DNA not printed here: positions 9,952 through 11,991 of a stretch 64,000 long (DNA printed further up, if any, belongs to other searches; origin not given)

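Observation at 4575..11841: Sigma-54/two-component-controlled cytochrome gene block: CbcL-like heptaheme-c::cytochrome-b fusion + triheme + dodecaheme + monoheme cytochromes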

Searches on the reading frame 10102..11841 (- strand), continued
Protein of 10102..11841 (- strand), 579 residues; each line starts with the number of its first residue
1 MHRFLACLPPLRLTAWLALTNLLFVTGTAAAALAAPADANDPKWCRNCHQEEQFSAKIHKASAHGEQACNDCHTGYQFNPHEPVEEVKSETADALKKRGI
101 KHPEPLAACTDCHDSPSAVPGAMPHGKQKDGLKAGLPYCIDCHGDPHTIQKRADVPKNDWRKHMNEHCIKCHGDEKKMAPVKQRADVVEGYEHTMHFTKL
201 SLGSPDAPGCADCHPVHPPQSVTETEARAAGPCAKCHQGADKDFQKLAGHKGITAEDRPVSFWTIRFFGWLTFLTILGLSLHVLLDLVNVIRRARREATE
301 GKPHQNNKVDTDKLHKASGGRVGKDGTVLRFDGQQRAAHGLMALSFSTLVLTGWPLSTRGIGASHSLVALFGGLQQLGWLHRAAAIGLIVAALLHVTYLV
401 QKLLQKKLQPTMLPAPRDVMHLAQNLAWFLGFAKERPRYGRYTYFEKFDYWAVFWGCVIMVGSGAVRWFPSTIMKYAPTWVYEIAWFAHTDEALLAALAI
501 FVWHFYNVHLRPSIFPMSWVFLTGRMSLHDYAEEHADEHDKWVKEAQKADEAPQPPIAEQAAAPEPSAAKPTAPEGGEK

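Call 22: find_related_loci(query=A1, collection=genome_contigs, flank=10000)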
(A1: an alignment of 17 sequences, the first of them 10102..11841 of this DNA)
Query A1 (579 aa) in genome_contigs; peptide patterns used: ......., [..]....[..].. (x = any residue, [..] = any of these).
599 stretches matched a pattern (row limit reached: there are more); 590 encode a relative of the query (tblastn E <= 1e-3); the best 80 are kept; 80 distinct loci.
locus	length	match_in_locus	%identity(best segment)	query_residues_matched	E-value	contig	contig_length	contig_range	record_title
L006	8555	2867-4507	52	38-578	0e+0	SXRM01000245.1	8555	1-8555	MAG: Proteobacteria bacterium isolate F1-140-MAGs058 F1-140__c322558, whole genome shotgun sequence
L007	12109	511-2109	48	39-578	5e-155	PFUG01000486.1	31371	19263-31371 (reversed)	MAG: Deltaproteobacteria bacterium CG_4_9_14_3_um_filter_63_12 CG_4_9_14_3_um_filter_150_scaffold_1476_c, whole genome s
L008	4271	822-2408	38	12-556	1e-101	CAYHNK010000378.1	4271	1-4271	MAG TPA_asm: uncultured Bdellovibrionales bacterium isolate ERP119705_co13_447 genome assembly, contig: NODE_26475_lengt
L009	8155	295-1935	37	23-547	3e-98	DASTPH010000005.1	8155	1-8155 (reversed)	MAG TPA_asm: Anaeromyxobacteraceae bacterium isolate SMAG_U2192 k141_796260, whole genome shotgun sequence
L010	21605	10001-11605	35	45-541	1e-94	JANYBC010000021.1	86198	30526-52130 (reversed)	MAG: Anaeromyxobacter sp. isolate GL140_5_metabat_469 GL140_5_k141_1969249, whole genome shotgun sequence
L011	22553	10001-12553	35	40-541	2e-93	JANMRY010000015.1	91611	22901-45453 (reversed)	MAG: Anaeromyxobacter sp. isolate SOY_30_concoct_107_sub SOY_30_k141_1644550, whole genome shotgun sequence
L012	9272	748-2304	37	45-541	1e-92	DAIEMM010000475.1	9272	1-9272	MAG TPA_asm: Anaeromyxobacteraceae bacterium isolate clean1110 k141_2948829, whole genome shotgun sequence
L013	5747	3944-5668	35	41-574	6e-92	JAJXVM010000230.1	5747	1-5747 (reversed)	MAG: Myxococcales bacterium isolate BP5.bin31 NODE_27587_length_5747_cov_3.389502, whole genome shotgun sequence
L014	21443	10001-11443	39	45-539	4e-94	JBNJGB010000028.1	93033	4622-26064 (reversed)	MAG: Myxococcota bacterium isolate Y22_60dBSe2.bin.152 NODE_172_length_93033_cov_19.045979, whole genome shotgun sequenc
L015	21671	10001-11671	34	45-571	8e-91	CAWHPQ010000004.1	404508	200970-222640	MAG: uncultured delta proteobacterium isolate MFD04716.bin.3.528 genome assembly, contig: contig_10705, whole genome sho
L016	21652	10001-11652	59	12-550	6e-143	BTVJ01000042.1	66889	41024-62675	MAG: Myxococcales bacterium AMX-MBFR-64 DNA, sequence042, whole genome shotgun sequence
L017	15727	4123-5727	35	45-541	1e-88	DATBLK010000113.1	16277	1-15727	MAG TPA_asm: Anaeromyxobacteraceae bacterium isolate SMAG_U3970 k141_3866557, whole genome shotgun sequence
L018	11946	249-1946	33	37-571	5e-88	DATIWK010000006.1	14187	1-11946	MAG TPA_asm: Anaeromyxobacteraceae bacterium isolate SMAG_U15221 k141_1766293, whole genome shotgun sequence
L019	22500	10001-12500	32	40-547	4e-86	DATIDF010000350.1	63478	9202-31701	MAG TPA_asm: Anaeromyxobacter sp. isolate SMAG_U16336 k141_1772467, whole genome shotgun sequence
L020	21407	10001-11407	36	59-541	6e-86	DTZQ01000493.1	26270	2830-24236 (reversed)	MAG TPA_asm: Armatimonadota bacterium isolate UWMA-0252 k99_2956843, whole genome shotgun sequence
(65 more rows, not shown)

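Call 27: search_solved_structures(query=window:10102-11841:-, max_evalue=1, show_alignments=2)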
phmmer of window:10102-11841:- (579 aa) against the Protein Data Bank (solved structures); distinct sequences matched with E-value up to 1: 5.
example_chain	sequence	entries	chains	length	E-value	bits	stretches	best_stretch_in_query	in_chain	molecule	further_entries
2j7a_C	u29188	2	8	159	0.0041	18.8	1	39-144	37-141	CYTOCHROME C QUINOL DEHYDROGENASE NRFH | NAPC/NIRT CYTOCHROME C FAMILY PROTEIN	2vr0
1kqf_C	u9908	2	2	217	0.023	16.3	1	366-551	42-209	FORMATE DEHYDROGENASE, NITRATE-INDUCIBLE, CYTOCHROME B556(FDN) SUBUNIT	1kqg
2ozy_A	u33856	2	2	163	0.13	13.8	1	103-238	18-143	Cytochrome c-type protein nrfB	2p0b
5xec_A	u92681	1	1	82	0.84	11.2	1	164-229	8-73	Cytochrome c-551,Cytochrome c-552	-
5xed_A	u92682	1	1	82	0.89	11.1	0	164-229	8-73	Cytochrome c-551,Cytochrome c-552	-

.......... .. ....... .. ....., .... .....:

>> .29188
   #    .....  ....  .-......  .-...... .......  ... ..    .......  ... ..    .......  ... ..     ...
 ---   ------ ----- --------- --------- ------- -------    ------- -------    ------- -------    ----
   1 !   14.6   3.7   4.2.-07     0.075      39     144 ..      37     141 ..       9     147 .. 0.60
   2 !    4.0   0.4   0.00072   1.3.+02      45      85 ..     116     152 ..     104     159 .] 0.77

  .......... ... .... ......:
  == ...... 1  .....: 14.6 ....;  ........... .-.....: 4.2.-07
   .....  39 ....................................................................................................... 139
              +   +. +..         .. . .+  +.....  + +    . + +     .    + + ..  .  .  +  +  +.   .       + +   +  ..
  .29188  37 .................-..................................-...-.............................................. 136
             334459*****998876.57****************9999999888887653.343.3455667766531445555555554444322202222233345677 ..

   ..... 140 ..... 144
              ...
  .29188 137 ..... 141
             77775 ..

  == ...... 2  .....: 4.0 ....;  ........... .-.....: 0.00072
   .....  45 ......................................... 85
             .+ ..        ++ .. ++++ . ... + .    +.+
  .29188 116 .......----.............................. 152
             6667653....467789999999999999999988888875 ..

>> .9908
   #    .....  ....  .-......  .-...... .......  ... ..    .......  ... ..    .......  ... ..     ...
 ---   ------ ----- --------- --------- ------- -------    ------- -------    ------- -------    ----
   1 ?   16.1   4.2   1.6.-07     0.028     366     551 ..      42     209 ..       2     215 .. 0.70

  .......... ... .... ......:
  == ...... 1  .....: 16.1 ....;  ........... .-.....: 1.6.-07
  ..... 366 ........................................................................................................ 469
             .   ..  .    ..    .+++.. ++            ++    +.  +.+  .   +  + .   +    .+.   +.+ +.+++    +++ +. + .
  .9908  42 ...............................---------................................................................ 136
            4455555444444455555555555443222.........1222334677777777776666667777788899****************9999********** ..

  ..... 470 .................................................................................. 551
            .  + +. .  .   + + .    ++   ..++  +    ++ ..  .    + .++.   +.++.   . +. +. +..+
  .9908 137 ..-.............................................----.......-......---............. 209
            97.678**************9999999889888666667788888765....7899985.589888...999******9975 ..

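Call 75: predict_structure(alignment_id=A4)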
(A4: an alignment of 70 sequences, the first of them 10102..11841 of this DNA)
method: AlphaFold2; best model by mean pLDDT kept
length: 579 residues; sequences in the alignment: 70
mean_pLDDT: 85.9   pTM: 0.78
mean pLDDT of the five models: 85.9, 83.6, 83.5, 81.2, 80.8
residues with pLDDT >= 90: 314; 70-90: 197; 50-70: 51; < 50: 17
segments of 3 or more residues with pLDDT < 50: 1-5, 7-9, 33-37, 577-579
pLDDT, mean of each block of 10 residues (from residue 1): 45 62 67 50 73 88 88 75 79 89 87 83 69 79 87 89 93 92 91 92 93 84 81 88 87 93 95 93 93 92 76 96 95 92 94 90 91 95 97 94 92 93 95 94 92 93 94 93 94 91 86 80 92 94 95 81 66 58
secondary structure, 60 per line:
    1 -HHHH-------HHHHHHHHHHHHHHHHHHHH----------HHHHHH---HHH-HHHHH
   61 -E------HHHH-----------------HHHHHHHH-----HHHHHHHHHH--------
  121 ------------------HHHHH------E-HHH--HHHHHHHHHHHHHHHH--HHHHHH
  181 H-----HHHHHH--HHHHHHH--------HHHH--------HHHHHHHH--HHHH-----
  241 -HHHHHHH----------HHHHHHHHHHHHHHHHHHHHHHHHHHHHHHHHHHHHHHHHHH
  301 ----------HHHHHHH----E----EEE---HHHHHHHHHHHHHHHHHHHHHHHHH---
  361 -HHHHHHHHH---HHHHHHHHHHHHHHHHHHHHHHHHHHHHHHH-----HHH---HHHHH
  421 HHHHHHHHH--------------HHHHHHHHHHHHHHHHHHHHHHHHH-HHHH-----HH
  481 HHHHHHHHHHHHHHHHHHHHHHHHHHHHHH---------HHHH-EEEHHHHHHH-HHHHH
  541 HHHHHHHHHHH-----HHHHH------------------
elements in order: H2-5 H13-32 H43-48 H56-60 H69-72 H90-97 H103-112 H139-143 H157-172 H175-181 H187-192 H195-201 H210-213 H222-229 H232-235 H242-248 H259-300 H311-317 E327-329 H333-357 H362-370 H374-404 H416-429 H444-468 H470-473 H479-510 H520-523 E525-527 H528-534 H536-551 H557-561

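Call 77: fold_search(model_id=the predicted structure, library=pdb)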
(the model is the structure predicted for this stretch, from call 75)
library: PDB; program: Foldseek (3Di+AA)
matches with E <= 10: 111; with E <= 0.001: 1
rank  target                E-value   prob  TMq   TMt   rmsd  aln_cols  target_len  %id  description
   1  1kqf_C                7.4e-05  1.00  0.32  0.77   4.0       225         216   17  FORMATE DEHYDROGENASE N FROM E. COLI (released 2002-03-15)
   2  6g94_A                4.9e-01  0.94  0.19  0.52   7.2       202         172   17  Structure of E. coli hydrogenase-1 C19G variant in complex with cytochrome b (released 2018-06-13)
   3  7a0g_DDD              1.1e+00  0.07  0.09  0.14  46.1       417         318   12  Structure of the SmhB pore of the tripartite alpha-pore forming toxin, Smh, from Serratia marcescens. (released 2021-03-31)
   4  7bvq_A                1.2e+00  0.08  0.12  0.14  23.8       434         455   10  Structure of human beta1 adrenergic receptor bound to carazolol (released 2020-12-02)
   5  7tgh_3C               1.3e+00  0.35  0.15  0.19  18.8       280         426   12  Cryo-EM structure of respiratory super-complex CI+III2 from Tetrahymena thermophila (released 2022-04-06)
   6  8b4o_A                1.3e+00  0.18  0.14  0.17  15.6       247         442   13  Cryo-EM structure of cytochrome bd oxidase from C. glutamicum (released 2022-12-28)
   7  7a0g_BBB              1.4e+00  0.07  0.10  0.15  46.6       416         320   13  Structure of the SmhB pore of the tripartite alpha-pore forming toxin, Smh, from Serratia marcescens. (released 2021-03-31)
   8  8asi_F                1.7e+00  0.23  0.15  0.19  14.5       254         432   12  Four subunit cytochrome b-c1 complex from Rhodobacter sphaeroides in native nanodiscs - consensus refinement in the b- (released 2023-03-15)
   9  8ucd_A                1.8e+00  0.28  0.16  0.32  17.3       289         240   10  Cryo-EM structure of human STEAP1 in complex with AMG 509 Fab (released 2023-11-22)
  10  4k0d_B                1.8e+00  0.25  0.08  0.30  14.9       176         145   16  Periplasmic sensor domain of sensor histidine kinase, Adeh_2942 (released 2013-06-12)
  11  4o7g_B                1.8e+00  0.18  0.12  0.26  22.0       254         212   10  Crystal Structure of Ascorbate-bound Cytochrome b561, crystal soaked in 1 M L-ascorbate for 40 minutes (released 2014-02-05)
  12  8ucd_B                1.9e+00  0.47  0.16  0.32  11.7       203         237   13  Cryo-EM structure of human STEAP1 in complex with AMG 509 Fab (released 2023-11-22)
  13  8asi_B                2.0e+00  0.23  0.15  0.18  15.8       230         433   16  Four subunit cytochrome b-c1 complex from Rhodobacter sphaeroides in native nanodiscs - consensus refinement in the b- (released 2023-03-15)
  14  8gym_Qc               2.0e+00  0.20  0.15  0.18  18.4       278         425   10  Cryo-EM structure of Tetrahymena thermophila respiratory mega-complex MC IV2+(I+III2+II)2 (released 2023-06-14)
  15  7a0g_III              2.1e+00  0.06  0.09  0.16  45.0       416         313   11  Structure of the SmhB pore of the tripartite alpha-pore forming toxin, Smh, from Serratia marcescens. (released 2021-03-31)
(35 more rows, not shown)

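Call 83: find_encoding_contigs(protein=P0004, flank=10000, max_places=1)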
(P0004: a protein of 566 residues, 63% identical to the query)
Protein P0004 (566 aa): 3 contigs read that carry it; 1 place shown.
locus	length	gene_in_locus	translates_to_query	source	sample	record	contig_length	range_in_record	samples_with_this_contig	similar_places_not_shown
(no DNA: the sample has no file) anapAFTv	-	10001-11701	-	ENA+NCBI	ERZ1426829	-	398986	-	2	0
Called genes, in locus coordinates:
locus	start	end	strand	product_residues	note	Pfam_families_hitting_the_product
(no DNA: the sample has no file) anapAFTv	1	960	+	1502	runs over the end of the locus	PF00310:GATase_2, PF04898:Glu_syn_central, PF01645:Glu_synthase, PF01493:GXGXG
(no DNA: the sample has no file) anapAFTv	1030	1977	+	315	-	PF04055:Radical_SAM, PF06968:BATS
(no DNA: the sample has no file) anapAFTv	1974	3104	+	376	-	PF00155:Aminotran_1_2, PF01053:Cys_Met_Meta_PP (weak)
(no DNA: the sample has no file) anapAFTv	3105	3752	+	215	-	PF13500:AAA_26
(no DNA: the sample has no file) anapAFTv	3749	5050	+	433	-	PF00202:Aminotran_3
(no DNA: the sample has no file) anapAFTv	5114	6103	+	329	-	PF00478:IMPDH (faint), PF03060:NMO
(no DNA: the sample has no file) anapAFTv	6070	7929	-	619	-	PF00664:ABC_membrane, PF00005:ABC_tran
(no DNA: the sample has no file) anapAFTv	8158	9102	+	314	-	PF00561:Abhydrolase_1, PF12146:Hydrolase_4, PF12697:Abhydrolase_6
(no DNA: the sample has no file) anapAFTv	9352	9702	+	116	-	-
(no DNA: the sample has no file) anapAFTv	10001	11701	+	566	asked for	PF14522:Cytochrome_C7 (faint), PF14537:Cytochrom_c3_2 (faint), PF01292:Ni_hydr_CYTB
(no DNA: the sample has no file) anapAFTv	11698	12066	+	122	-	-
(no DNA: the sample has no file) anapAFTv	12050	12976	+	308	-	PF14522:Cytochrome_C7 (faint), PF02085:Cytochrom_CIII (faint), PF14537:Cytochrom_c3_2 (faint)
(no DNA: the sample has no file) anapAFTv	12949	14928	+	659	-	PF00672:HAMP, PF08448:PAS_4 (faint), PF00512:HisKA, PF02518:HATPase_c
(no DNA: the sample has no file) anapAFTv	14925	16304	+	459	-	PF00072:Response_reg, PF00158:Sigma54_activat, PF14532:Sigma54_activ_2, PF07724:AAA_2 (weak), PF07728:AAA_5 (weak), PF25601:AAA_lid_14, PF02954:HTH_8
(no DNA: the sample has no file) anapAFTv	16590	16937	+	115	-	-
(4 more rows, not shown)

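Call 84: find_encoding_contigs(protein=P0063, flank=10000, max_places=1)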
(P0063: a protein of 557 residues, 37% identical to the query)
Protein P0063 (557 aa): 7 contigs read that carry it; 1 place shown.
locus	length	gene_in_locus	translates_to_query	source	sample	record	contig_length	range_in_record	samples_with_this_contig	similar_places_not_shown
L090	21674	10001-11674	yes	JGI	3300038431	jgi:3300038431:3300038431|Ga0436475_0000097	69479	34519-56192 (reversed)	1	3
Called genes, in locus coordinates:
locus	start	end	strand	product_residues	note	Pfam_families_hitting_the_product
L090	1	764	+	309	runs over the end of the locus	PF00288:GHMP_kinases_N, PF08544:GHMP_kinases_C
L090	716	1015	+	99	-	PF04026:SpoVG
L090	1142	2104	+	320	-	PF13793:Pribosyltran_N, PF00156:Pribosyltran, PF14572:Pribosyl_synth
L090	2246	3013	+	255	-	-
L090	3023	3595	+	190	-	PF01195:Pept_tRNA_hydro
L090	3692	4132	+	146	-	PF01250:Ribosomal_S6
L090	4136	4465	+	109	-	PF01084:Ribosomal_S18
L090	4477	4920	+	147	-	PF01281:Ribosomal_L9_N, PF03948:Ribosomal_L9_C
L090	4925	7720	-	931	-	PF00069:Pkinase, PF01636:APH (faint), PF07714:PK_Tyr_Ser-Thr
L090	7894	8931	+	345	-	PF00022:Actin, PF06723:MreB_Mbl, PF00012:HSP70, PF11104:PilM_2 (faint), PF14450:FtsA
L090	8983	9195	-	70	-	-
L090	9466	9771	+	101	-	-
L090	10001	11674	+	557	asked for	PF14522:Cytochrome_C7 (faint), PF14537:Cytochrom_c3_2 (faint), PF22113:Mtrc-MtrF_II-IV_dom (faint), PF09699:Paired_CXXCH_1 (faint), PF01292:Ni_hydr_CYTB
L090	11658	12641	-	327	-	PF14522:Cytochrome_C7 (faint), PF09699:Paired_CXXCH_1 (faint), PF14537:Cytochrom_c3_2 (faint)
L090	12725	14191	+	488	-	PF00672:HAMP, PF00512:HisKA, PF02518:HATPase_c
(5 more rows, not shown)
